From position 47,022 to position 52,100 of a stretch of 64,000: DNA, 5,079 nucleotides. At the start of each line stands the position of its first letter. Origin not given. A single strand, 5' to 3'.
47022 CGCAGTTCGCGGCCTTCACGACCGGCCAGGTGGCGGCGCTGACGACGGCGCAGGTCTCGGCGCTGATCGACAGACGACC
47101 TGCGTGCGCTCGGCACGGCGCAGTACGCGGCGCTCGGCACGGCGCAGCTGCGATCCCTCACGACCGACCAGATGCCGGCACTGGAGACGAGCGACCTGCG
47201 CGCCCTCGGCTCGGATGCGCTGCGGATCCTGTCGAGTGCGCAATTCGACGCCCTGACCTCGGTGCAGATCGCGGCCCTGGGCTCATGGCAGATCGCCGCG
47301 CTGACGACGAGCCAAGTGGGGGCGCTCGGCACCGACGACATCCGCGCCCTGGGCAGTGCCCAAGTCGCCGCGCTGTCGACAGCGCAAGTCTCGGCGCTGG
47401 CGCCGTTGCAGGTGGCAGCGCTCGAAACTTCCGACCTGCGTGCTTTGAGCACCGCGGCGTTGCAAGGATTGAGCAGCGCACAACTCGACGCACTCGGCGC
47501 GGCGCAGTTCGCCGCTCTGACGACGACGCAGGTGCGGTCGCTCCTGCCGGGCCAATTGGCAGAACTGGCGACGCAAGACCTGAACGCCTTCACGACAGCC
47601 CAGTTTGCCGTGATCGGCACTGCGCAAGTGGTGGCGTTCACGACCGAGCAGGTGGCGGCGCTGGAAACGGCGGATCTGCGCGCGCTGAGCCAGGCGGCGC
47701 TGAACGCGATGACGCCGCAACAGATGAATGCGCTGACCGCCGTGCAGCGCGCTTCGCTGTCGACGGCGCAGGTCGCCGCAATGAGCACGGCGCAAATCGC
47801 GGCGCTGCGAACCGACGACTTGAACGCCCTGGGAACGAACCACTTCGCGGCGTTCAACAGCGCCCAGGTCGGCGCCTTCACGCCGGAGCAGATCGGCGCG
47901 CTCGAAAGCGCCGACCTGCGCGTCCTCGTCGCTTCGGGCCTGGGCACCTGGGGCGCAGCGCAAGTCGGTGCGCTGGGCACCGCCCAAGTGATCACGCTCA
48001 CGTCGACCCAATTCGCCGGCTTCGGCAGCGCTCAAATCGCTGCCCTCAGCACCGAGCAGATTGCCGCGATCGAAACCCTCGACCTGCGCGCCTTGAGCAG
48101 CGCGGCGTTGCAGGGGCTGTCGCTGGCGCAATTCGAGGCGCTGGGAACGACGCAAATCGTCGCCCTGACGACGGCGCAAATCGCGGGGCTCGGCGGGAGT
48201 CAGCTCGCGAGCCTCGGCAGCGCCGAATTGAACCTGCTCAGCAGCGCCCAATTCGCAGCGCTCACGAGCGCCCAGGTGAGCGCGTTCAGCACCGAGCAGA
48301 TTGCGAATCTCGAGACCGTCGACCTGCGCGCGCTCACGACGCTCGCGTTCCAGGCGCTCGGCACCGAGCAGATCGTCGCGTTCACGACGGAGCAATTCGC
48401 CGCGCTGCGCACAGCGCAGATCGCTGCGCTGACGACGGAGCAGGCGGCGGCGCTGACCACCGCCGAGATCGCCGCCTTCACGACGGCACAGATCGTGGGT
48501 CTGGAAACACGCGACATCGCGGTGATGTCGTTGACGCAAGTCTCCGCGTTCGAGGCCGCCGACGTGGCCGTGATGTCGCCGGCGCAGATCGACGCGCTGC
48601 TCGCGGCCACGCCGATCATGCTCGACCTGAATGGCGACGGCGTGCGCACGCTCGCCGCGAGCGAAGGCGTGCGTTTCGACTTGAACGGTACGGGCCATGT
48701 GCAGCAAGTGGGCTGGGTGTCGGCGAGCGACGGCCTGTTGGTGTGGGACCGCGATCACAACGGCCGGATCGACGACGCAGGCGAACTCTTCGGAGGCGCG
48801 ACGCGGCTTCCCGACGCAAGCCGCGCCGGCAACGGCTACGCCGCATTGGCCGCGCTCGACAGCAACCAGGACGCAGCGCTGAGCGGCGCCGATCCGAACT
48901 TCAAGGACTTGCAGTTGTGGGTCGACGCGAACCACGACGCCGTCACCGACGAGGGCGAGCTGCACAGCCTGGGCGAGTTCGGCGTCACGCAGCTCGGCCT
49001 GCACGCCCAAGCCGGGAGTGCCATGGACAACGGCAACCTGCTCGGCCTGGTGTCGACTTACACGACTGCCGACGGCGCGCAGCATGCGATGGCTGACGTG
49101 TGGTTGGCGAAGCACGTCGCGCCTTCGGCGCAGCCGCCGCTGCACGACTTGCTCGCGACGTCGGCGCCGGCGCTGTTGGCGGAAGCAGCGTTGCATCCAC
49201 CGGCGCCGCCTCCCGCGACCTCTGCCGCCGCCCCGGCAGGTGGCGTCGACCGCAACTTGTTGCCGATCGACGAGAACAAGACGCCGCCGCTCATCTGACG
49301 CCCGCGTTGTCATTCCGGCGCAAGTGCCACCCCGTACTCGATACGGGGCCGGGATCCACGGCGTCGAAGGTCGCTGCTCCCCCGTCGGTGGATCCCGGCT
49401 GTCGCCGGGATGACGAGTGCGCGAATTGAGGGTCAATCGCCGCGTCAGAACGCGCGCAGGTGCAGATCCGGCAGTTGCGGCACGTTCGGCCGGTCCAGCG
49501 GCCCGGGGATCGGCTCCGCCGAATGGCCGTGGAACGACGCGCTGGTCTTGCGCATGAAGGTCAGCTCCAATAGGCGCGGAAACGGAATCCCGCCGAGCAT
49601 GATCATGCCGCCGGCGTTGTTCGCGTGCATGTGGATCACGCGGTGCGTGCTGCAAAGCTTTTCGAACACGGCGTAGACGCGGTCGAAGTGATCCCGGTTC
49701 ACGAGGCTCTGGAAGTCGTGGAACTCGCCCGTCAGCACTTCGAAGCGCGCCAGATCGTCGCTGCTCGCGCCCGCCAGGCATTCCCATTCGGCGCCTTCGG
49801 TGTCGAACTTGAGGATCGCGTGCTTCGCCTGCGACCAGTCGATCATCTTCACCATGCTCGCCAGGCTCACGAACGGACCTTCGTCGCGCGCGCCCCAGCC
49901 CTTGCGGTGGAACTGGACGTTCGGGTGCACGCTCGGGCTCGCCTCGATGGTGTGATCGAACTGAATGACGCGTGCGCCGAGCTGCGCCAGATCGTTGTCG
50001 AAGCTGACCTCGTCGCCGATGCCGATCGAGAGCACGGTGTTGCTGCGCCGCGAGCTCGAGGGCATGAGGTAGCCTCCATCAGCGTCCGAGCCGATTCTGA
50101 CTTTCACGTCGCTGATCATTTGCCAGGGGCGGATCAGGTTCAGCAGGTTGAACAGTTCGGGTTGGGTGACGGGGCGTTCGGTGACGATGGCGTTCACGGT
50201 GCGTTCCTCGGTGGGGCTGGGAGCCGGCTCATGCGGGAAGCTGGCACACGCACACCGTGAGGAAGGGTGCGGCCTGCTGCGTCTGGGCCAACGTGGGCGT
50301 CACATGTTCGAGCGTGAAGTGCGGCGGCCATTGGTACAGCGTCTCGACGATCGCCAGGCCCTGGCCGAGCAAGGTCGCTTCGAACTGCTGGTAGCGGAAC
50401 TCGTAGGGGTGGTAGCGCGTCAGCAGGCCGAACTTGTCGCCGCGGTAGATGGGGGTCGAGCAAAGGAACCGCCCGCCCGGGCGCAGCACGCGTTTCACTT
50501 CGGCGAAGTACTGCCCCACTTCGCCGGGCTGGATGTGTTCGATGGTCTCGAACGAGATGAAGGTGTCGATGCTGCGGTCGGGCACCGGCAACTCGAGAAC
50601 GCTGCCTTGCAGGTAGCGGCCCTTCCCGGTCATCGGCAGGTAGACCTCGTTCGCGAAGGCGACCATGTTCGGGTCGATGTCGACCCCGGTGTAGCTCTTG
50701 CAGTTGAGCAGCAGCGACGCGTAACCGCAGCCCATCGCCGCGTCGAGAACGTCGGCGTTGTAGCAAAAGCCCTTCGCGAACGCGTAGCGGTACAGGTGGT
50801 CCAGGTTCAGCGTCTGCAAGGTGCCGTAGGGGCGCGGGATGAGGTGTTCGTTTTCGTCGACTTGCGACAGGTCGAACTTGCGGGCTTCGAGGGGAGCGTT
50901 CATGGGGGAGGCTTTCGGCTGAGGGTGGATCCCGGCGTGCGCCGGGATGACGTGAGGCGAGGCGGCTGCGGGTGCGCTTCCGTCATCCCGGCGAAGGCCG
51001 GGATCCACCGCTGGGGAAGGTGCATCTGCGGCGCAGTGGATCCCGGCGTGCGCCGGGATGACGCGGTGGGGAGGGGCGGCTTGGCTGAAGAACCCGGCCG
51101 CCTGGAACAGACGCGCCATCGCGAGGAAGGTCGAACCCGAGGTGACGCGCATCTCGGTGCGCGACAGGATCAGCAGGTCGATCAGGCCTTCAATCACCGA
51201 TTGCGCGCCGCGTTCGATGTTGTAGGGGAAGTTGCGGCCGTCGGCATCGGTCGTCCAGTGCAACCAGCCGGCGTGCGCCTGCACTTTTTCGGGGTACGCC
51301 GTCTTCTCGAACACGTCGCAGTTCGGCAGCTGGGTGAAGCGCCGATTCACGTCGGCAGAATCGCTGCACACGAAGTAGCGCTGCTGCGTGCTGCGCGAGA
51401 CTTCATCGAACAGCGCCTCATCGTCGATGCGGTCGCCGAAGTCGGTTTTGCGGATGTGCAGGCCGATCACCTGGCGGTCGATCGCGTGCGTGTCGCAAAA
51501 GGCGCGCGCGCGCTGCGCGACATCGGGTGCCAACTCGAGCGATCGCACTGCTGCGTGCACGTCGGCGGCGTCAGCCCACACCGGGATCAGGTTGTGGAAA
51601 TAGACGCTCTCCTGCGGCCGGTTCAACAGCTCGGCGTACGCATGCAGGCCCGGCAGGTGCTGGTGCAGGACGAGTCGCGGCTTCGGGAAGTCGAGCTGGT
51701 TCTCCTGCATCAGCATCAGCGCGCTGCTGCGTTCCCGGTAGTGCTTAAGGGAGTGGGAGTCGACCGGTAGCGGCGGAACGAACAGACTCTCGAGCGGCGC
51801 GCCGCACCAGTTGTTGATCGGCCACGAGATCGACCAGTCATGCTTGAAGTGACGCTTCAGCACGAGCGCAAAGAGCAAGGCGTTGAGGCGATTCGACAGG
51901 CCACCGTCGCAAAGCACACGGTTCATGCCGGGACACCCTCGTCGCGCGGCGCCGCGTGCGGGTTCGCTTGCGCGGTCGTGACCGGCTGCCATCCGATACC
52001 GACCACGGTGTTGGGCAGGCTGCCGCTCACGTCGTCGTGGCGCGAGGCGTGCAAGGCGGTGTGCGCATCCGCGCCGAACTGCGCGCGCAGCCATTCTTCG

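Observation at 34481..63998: Composite locus: giant Ser/Thr-rich T1SS-type substrates embedded in a flagellin-linked glycosylation/methylation island bracketed by two OGT-like GT41 enzymes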

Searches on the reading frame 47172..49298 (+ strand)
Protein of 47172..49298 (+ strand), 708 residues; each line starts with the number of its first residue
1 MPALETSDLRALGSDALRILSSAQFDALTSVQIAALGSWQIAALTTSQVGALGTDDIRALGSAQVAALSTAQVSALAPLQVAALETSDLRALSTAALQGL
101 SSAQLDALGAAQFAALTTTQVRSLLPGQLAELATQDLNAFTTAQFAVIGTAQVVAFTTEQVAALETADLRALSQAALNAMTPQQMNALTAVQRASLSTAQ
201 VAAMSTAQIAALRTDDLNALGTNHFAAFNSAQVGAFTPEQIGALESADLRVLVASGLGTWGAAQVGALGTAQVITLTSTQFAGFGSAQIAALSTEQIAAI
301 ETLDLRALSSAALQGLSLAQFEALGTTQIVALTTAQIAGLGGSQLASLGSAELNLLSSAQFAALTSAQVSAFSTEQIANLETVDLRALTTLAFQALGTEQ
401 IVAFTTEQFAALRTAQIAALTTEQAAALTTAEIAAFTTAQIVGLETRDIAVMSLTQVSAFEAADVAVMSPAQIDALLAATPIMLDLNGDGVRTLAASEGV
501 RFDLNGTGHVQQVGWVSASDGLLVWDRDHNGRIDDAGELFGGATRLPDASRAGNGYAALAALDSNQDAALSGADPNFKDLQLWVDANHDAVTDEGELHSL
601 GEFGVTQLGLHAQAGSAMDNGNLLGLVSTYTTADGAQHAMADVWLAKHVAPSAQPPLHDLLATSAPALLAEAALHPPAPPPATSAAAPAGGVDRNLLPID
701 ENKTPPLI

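Call 6: search_protein_families(library=pfam, proteins=[window:47172-49298:+], max_evalue=0.01)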
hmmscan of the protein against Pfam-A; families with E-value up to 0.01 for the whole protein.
window:47172-49298:+ (708 aa): 5 families
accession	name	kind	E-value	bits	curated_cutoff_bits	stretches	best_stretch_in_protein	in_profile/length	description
PF20080.4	ALTTAQ_rpt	-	2.1e-124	405.3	26.4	17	81-118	1-38/38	ALTTAQ repeat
PF23952.1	LRR_EndoS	-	7.9e-09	36.2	27.9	0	352-417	49-113/116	Endo-beta-N-acetylglucosaminidase EndoS LRR domain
PF10109.15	Phage_TAC_7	-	2.5e-06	27.9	25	0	300-357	15-71/79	Phage tail assembly chaperone proteins, E, or 41 or 14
PF15335.11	CAAP1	-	0.0022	18.8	25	0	170-210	20-60/63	Caspase activity and apoptosis inhibitor 1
PF08281.18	Sigma70_r4_2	-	0.0041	17.2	25.7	0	176-203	7-34/54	Sigma-70, region 4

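Call 18: search_protein_families(library=ncbifam, proteins=[window:47172-49298:+], max_evalue=0.001)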
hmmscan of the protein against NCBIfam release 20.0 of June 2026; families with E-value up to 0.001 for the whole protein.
window:47172-49298:+ (708 aa): 0 families

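Call 22: search_solved_structures(query=window:47172-49298:+, max_evalue=0.01, show_alignments=3)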
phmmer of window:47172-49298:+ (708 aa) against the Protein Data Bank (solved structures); distinct sequences matched with E-value up to 0.01: 3.
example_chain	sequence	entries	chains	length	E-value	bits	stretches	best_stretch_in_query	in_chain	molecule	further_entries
6sjw_A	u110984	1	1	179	2.7e-32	115.8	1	481-647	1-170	Iron-regulated protein FrpC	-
6sjx_A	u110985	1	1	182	1.9e-31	113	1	482-647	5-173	Iron-regulated protein FrpC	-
9zem_A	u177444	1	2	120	1.3e-14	57.5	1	152-252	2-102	HeliScrew4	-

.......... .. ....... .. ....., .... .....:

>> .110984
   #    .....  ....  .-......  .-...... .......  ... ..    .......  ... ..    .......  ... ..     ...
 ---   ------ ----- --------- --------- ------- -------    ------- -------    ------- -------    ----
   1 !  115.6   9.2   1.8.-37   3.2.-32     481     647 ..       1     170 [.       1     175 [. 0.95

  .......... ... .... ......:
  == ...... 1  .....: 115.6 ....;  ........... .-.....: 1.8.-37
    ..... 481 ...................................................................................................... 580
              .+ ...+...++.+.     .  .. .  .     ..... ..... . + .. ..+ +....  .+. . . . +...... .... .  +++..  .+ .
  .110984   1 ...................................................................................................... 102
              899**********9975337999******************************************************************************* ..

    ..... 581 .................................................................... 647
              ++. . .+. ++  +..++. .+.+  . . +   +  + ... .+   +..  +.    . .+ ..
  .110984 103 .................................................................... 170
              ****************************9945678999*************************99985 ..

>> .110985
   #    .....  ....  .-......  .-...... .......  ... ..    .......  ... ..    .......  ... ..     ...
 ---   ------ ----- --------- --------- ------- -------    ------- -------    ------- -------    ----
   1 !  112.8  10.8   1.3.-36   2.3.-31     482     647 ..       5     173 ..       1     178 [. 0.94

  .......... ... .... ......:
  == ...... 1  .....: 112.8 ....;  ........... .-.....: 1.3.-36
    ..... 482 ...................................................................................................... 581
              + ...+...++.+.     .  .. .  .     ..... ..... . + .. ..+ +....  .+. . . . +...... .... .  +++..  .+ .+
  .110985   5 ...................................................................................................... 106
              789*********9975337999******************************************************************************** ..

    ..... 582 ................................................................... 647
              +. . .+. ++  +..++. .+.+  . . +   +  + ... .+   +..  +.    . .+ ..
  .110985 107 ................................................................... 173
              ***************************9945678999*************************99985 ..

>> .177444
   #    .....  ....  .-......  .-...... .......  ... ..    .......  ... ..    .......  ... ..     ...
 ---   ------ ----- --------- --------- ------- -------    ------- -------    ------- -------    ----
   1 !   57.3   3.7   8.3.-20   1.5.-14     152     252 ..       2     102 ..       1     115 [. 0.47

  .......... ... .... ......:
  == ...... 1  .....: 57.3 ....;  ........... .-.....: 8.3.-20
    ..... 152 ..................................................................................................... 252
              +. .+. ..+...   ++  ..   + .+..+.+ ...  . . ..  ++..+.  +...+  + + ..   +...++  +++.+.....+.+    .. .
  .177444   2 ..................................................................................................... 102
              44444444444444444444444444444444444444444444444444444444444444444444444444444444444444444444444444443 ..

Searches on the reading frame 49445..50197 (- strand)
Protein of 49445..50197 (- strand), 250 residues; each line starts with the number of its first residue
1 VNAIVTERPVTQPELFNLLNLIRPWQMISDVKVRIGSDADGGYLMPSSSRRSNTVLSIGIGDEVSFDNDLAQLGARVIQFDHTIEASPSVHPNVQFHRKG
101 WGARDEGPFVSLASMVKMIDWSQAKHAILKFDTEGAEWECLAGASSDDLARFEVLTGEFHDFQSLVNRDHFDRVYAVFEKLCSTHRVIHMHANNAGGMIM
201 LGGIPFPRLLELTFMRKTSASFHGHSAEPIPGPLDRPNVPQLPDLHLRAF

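Call 5: search_protein_families(library=pfam, proteins=[window:49445-50197:-], max_evalue=0.01)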
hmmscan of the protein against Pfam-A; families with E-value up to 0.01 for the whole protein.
window:49445-50197:- (250 aa): 1 family
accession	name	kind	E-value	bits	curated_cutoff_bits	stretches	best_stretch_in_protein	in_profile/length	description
PF05050.19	Methyltransf_21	-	8.2e-06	26.5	22.7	1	100-175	90-163/173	Methyltransferase FkbM domain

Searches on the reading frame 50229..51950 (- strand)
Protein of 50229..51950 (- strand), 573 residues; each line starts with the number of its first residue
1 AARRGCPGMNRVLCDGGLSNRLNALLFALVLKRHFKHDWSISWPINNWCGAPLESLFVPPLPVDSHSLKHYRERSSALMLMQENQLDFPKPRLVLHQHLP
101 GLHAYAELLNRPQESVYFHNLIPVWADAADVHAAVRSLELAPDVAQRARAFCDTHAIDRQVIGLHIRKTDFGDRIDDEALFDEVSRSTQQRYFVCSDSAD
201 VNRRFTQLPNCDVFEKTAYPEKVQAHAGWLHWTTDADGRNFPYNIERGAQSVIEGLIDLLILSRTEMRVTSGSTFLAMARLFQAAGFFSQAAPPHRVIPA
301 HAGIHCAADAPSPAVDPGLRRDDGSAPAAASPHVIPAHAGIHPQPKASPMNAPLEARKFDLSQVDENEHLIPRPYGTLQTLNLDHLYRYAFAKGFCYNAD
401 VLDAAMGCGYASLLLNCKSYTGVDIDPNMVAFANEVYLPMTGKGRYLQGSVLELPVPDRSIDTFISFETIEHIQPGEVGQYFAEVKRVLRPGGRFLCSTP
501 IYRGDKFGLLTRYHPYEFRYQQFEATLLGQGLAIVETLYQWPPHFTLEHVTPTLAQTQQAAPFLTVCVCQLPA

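Call 17: search_protein_families(library=pfam, proteins=[window:50229-51950:-], max_evalue=0.001)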
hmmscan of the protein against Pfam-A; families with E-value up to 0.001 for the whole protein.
window:50229-51950:- (573 aa): 5 families
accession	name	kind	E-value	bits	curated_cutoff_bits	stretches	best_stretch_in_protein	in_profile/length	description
PF08241.18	Methyltransf_11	-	3e-17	63.5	21.2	1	402-497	1-95/95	Methyltransferase domain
PF13649.12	Methyltransf_25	-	5.5e-16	59.5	27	1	401-493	1-97/97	Methyltransferase domain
PF13847.12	Methyltransf_31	-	1.1e-07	32.1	27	1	399-500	5-112/145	Methyltransferase domain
PF08242.18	Methyltransf_12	-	8.6e-07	30.1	30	1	407-495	4-98/98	Methyltransferase domain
PF13489.12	Methyltransf_23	-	2.7e-06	27.7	27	1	397-503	22-122/164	Methyltransferase domain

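Call 18: search_protein_families(library=ncbifam, proteins=[window:50229-51950:-], max_evalue=0.001)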
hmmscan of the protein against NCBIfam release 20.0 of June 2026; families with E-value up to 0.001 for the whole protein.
window:50229-51950:- (573 aa): 15 families
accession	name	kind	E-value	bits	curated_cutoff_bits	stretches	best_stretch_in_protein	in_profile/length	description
NF045825.1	FAmtase_mtf2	equivalog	1.3e-10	40.9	400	1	407-497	72-158/248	fatty-acid O-methyltransferase Mtf2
NF045823.1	PthPhpthDimycoMt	equivalog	3.3e-10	39.6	300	1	407-497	80-166/256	phthiotriol/phenolphthiotriol dimycocerosates methyltransferase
NF008823.0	PRK11873.1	subfamily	2.3e-07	30.6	263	1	421-499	106-183/272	arsenite methyltransferase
TIGR01934.1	MenG_MenH_UbiE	subfamily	4.6e-07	29.4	158.35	1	383-498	23-142/223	ubiquinone/menaquinone biosynthesis methyltransferase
NF041537.1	ArsM_AhpD_UU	exception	1.2e-06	27.6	510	1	401-499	80-182/345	arsenite methyltransferase/AhpD domain selenoprotein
NF045667.1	MTase_DVU1556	equivalog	2.7e-05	23.7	155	1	395-498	20-120/213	DVU_1556 family methyltransferase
TIGR02072.1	BioC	equivalog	5.8e-05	23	184.95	1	393-500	30-135/244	malonyl-ACP O-methyltransferase BioC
NF043040.1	corrin_prot_MT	hypoth_equivalog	6.2e-05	22.5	180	1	397-496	41-146/216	corrinoid protein-associated methyltransferase CpaM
NF038099.1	AsSugarArsM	exception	0.00015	21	400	1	448-502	122-176/321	arsenosugar biosynthesis arsenite methyltransferase ArsM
NF047649.1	MTase_UXPK_star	exception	0.00019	20.5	460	1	401-498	81-182/283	methyltransferase/UXPK-star double selenoprotein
NF052510.1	methyltran_MpqE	exception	0.00036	20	335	1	420-519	74-172/234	methyl-plastoquinone biosynthesis methyltransferase MpqE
NF040538.1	methyl_ArsM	equivalog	0.00036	19.8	500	0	456-498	167-209/356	arsinothricin biosynthesis methyltransferase ArsM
NF001244.0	PRK00216.1-5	equivalog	0.00038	19.8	216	1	397-496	48-152/236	bifunctional demethylmenaquinone methyltransferase/2-methoxy-6-polyprenyl-1,4-benzoquinol methylase UbiE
NF041536.1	ArsM_DUF2284_UU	exception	0.00048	18.6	575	1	418-501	102-184/459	arsenite methyltransferase/DUF2284 domain selenoprotein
NF007610.0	PRK10258.1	equivalog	0.0006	19.2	342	0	378-499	26-140/251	malonyl-ACP O-methyltransferase BioC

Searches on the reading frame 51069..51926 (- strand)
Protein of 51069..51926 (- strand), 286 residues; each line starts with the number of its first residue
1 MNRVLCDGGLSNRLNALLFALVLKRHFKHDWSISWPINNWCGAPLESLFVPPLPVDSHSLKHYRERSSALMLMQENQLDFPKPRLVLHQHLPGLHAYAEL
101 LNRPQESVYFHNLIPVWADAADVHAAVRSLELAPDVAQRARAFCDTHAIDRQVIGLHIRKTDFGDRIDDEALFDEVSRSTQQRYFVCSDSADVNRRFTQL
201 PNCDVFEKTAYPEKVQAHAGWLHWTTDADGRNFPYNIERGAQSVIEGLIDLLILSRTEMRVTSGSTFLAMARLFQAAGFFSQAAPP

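Call 38: search_protein_families(library=pfam, proteins=[window:51069-51926:-], max_evalue=0.01)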
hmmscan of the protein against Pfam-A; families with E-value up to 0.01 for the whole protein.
seq(286 aa): 0 families

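Call 76: search_solved_structures(query=window:51069-51926:-, max_evalue=10)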
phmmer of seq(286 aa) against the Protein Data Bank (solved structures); distinct sequences matched with E-value up to 10: 2.
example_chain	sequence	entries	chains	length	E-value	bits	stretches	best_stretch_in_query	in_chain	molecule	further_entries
4b6x_A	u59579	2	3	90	0.99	11.9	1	150-204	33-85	AVIRULENCE PROTEIN | Avirulence protein,Avirulence protein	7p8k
7oly_C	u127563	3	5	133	2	10.9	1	177-223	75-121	Activin receptor type-2B | ActRIIB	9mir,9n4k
